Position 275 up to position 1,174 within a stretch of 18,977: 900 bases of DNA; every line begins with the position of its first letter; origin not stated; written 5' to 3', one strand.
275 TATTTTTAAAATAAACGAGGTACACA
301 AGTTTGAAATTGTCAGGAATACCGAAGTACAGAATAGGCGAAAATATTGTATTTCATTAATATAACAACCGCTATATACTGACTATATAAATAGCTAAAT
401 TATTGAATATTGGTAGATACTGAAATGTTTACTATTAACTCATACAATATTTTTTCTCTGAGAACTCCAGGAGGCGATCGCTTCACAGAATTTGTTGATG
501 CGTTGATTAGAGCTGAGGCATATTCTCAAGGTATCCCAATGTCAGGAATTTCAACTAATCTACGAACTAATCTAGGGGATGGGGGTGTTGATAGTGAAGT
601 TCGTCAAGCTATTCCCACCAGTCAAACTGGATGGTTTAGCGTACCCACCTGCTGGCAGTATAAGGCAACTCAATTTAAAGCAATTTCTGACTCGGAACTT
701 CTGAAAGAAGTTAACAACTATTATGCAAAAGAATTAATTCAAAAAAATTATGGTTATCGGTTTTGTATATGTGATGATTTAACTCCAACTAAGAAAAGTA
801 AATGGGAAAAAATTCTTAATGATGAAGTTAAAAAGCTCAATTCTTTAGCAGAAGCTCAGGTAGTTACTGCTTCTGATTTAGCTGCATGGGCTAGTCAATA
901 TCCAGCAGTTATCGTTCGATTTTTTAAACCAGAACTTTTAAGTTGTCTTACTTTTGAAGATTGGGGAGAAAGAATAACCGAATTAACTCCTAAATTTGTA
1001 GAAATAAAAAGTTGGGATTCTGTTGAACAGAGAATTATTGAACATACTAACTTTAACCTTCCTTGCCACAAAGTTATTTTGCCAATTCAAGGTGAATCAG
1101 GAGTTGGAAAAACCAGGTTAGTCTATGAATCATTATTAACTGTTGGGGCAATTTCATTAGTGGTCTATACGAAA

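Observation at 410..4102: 1230-aa Mrr-like nuclease / P-loop NTPase / long unassigned C-terminal region: candidate single-gene Avs/STAND-like antiphage sensor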

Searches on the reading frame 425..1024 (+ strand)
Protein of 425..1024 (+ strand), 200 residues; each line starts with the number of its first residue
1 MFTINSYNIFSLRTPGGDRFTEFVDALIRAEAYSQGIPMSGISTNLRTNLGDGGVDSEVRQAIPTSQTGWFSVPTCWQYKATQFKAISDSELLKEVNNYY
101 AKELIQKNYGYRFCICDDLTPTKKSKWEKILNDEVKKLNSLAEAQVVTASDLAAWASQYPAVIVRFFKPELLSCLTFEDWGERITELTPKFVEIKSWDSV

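Call 49: predict_structure(alignment_id=A3)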
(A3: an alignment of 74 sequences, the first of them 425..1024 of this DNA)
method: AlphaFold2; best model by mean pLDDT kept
length: 200 residues; sequences in the alignment: 74
mean_pLDDT: 90.4   pTM: 0.83
mean pLDDT of the five models: 90.4, 90.2, 89.9, 89.7, 89.0
residues with pLDDT >= 90: 146; 70-90: 41; 50-70: 13; < 50: 0
segments of 3 or more residues with pLDDT < 50: none
pLDDT, mean of each block of 10 residues (from residue 1): 93 90 96 92 73 78 92 95 95 93 97 97 98 98 98 96 94 83 80 70
secondary structure, 60 per line:
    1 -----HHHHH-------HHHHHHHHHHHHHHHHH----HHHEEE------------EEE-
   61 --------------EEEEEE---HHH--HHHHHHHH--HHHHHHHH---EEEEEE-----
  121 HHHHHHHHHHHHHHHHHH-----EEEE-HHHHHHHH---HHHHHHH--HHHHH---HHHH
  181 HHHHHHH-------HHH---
elements in order: H6-10 H18-34 E42-44 E57-59 E75-80 H89-96 H99-106 E110-115 H121-138 E144-147 H149-156 H160-166 H169-173 H177-187

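Call 55: fold_search(model_id=the predicted structure, library=pdb)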
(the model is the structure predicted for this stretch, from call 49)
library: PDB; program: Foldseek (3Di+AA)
matches with E <= 10: 585; with E <= 0.001: 0
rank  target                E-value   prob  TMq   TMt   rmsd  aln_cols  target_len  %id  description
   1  8q3y_A                5.7e-02  0.96  0.43  0.21   6.2       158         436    9  Crystal structure of apo Can2 from Thermoanaerobacter brockii (released 2023-11-22)
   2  8amz_W                1.9e-01  0.47  0.24  0.25   6.0        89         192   11  Spinach 19S proteasome (released 2022-08-24)
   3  4f0q_D                2.0e-01  0.47  0.36  0.19  12.6       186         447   12  MspJI Restriction Endonuclease - P21 Form (released 2012-08-08)
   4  1eke_B                2.1e-01  0.12  0.16  0.14  16.4       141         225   12  CRYSTAL STRUCTURE OF CLASS II RIBONUCLEASE H (RNASE HII) WITH MES LIGAND (released 2000-09-13)
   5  7z6h_E                2.2e-01  0.20  0.20  0.14  14.0       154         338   10  Structure of DNA-bound human RAD17-RFC clamp loader and 9-1-1 checkpoint clamp (released 2022-05-04)
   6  4p0q_B                2.2e-01  0.14  0.22  0.17  15.6       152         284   13  Crystal structure of Human Mus81-Eme1 in complex with 5'-flap DNA (released 2014-05-28)
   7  8dgf_A                2.5e-01  0.54  0.45  0.08  10.1       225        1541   16  Avs4 bound to phage PhiV-1 portal (released 2022-08-03)
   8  9nzh_A                2.5e-01  0.51  0.27  0.37  13.1       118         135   14  Crystal Structure of Amylin-NHO-18 binder complex (released 2025-05-14)
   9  1eke_A                3.0e-01  0.09  0.14  0.13  15.8       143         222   10  CRYSTAL STRUCTURE OF CLASS II RIBONUCLEASE H (RNASE HII) WITH MES LIGAND (released 2000-09-13)
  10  7u0h_b                3.2e-01  0.25  0.24  0.11  10.8       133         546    9  State NE1 nucleolar 60S ribosome biogenesis intermediate - Overall model (released 2022-12-14)
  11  6bzf_E                3.2e-01  0.16  0.20  0.22  14.8       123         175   16  Structure of S. cerevisiae Zip2:Spo16 complex, C2 form (released 2018-02-14)
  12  8yja_A                3.8e-01  0.69  0.24  0.28   4.4        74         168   12  Structure of Vibrio vulnificus MARTX cysteine protease domain lacking beta-flap (released 2024-07-10)
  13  4etk_A                4.1e-01  0.30  0.21  0.25   9.5        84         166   15  Crystal Structure of E6A/L130D/A155H variant of de novo designed serine hydrolase, Northeast Structural Genomics Conso (released 2012-06-13)
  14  4eah_D                4.1e-01  0.11  0.21  0.14  18.5       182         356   10  Crystal structure of the formin homology 2 domain of FMNL3 bound to actin (released 2012-12-12)
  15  6wvv_K                4.9e-01  0.14  0.18  0.10  17.1       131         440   11  Plasmodium vivax M17 leucyl aminopeptidase (released 2020-12-16)
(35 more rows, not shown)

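Call 91: search_solved_structures(query=A5, max_evalue=10, show_alignments=3)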
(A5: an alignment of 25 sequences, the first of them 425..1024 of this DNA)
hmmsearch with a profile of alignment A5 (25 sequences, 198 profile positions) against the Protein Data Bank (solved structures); distinct sequences matched with E-value up to 10: 5.
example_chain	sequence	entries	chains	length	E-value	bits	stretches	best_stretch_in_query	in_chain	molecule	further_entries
5upr_A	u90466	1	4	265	0.44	13.4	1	94-146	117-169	Triosephosphate isomerase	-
9dd1_A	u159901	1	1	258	5.6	9.8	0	98-145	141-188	Designed allosteric facilitated dissociation switch AS1 T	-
9dcy_A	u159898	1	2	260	5.7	9.8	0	98-145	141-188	Designed allosteric facilitated dissociation switch AS1 H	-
9dcz_A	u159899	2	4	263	5.9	9.7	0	98-145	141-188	Designed allosteric facilitated dissociation switch AS1 H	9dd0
9dcx_A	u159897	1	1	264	6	9.7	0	98-145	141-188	Designed allosteric facilitated dissociation switch AS1 H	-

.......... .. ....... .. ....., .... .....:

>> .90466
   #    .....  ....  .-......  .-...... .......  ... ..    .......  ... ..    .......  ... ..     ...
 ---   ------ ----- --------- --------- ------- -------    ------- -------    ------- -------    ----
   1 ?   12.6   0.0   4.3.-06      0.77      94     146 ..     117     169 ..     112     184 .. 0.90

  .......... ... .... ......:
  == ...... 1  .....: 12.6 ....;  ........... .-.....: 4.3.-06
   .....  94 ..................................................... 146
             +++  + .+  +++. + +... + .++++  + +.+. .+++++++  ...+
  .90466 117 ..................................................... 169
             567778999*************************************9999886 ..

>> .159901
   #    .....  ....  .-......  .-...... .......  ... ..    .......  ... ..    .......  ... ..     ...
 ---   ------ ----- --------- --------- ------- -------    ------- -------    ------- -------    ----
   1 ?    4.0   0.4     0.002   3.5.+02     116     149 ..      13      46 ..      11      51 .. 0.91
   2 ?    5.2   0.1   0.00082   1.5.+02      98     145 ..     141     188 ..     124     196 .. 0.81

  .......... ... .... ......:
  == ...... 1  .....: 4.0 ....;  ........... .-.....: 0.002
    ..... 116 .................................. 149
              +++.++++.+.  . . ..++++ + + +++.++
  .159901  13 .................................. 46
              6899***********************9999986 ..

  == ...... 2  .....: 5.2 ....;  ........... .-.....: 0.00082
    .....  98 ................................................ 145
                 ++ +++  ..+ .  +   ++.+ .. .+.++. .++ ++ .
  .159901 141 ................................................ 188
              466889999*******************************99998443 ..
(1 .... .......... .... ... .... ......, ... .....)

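Call 94: fold_search(model_id=the predicted structure, library=viral)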
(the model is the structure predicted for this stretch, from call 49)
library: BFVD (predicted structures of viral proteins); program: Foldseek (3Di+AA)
matches with E <= 10: 405; with E <= 0.001: 0
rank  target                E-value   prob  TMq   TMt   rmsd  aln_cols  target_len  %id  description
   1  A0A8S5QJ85            2.8e-02  0.96  0.47  0.34  16.4       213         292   13  Restriction endonuclease [Siphoviridae sp. ctezl47]
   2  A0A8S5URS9            7.2e-02  0.96  0.40  0.26   4.7       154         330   13  Restriction endonuclease [Siphoviridae sp. cthae16]
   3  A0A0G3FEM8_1          8.1e-02  0.18  0.22  0.08  19.0       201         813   13  Peptidase C7 domain-containing protein [Sclerotinia sclerotiorum megabirnavirus 1]
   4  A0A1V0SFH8            1.2e-01  0.47  0.22  0.14   9.9       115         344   14  Uncharacterized protein [Hokovirus HKV1]
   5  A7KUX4                1.6e-01  0.69  0.36  0.28   5.7       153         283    7  (no name in the UniProt tables at hand)
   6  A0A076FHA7            1.7e-01  0.35  0.21  0.24  15.1       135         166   10  Putative RNA polymerase Rpb5 [Aureococcus anophagefferens virus]
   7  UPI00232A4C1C         2.1e-01  0.47  0.30  0.23   6.6       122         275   13  (no name look-up for this kind of identifier)
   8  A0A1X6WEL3            2.1e-01  0.33  0.34  0.31   8.9       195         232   13  (no name in the UniProt tables at hand)
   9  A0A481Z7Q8            2.1e-01  0.21  0.24  0.19  15.8       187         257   10  DNA-directed RNA polymerase subunit 5 [Pithovirus LCPAC304]
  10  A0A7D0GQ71            2.2e-01  0.38  0.31  0.11  13.3       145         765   10  (no name in the UniProt tables at hand)
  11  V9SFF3                2.2e-01  0.28  0.28  0.28  13.5       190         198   11  DNA-directed RNA polymerase subunit RPB5 [Tunisvirus fontaine2]
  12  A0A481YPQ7            2.8e-01  0.14  0.27  0.18  15.0       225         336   11  Uncharacterized protein [Pithovirus LCDPAC02]
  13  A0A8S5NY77            3.0e-01  0.11  0.18  0.14  11.6       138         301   12  Replicative helicase [Siphoviridae sp. ct16C7]
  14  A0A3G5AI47            3.2e-01  0.15  0.20  0.13  15.5       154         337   18  Protein-ADP-ribose hydrolase [Sylvanvirus sp.]
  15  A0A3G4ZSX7            3.4e-01  0.35  0.32  0.10  10.9       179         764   11  Superfamily II DNA or RNA helicase [Terrestrivirus sp.]
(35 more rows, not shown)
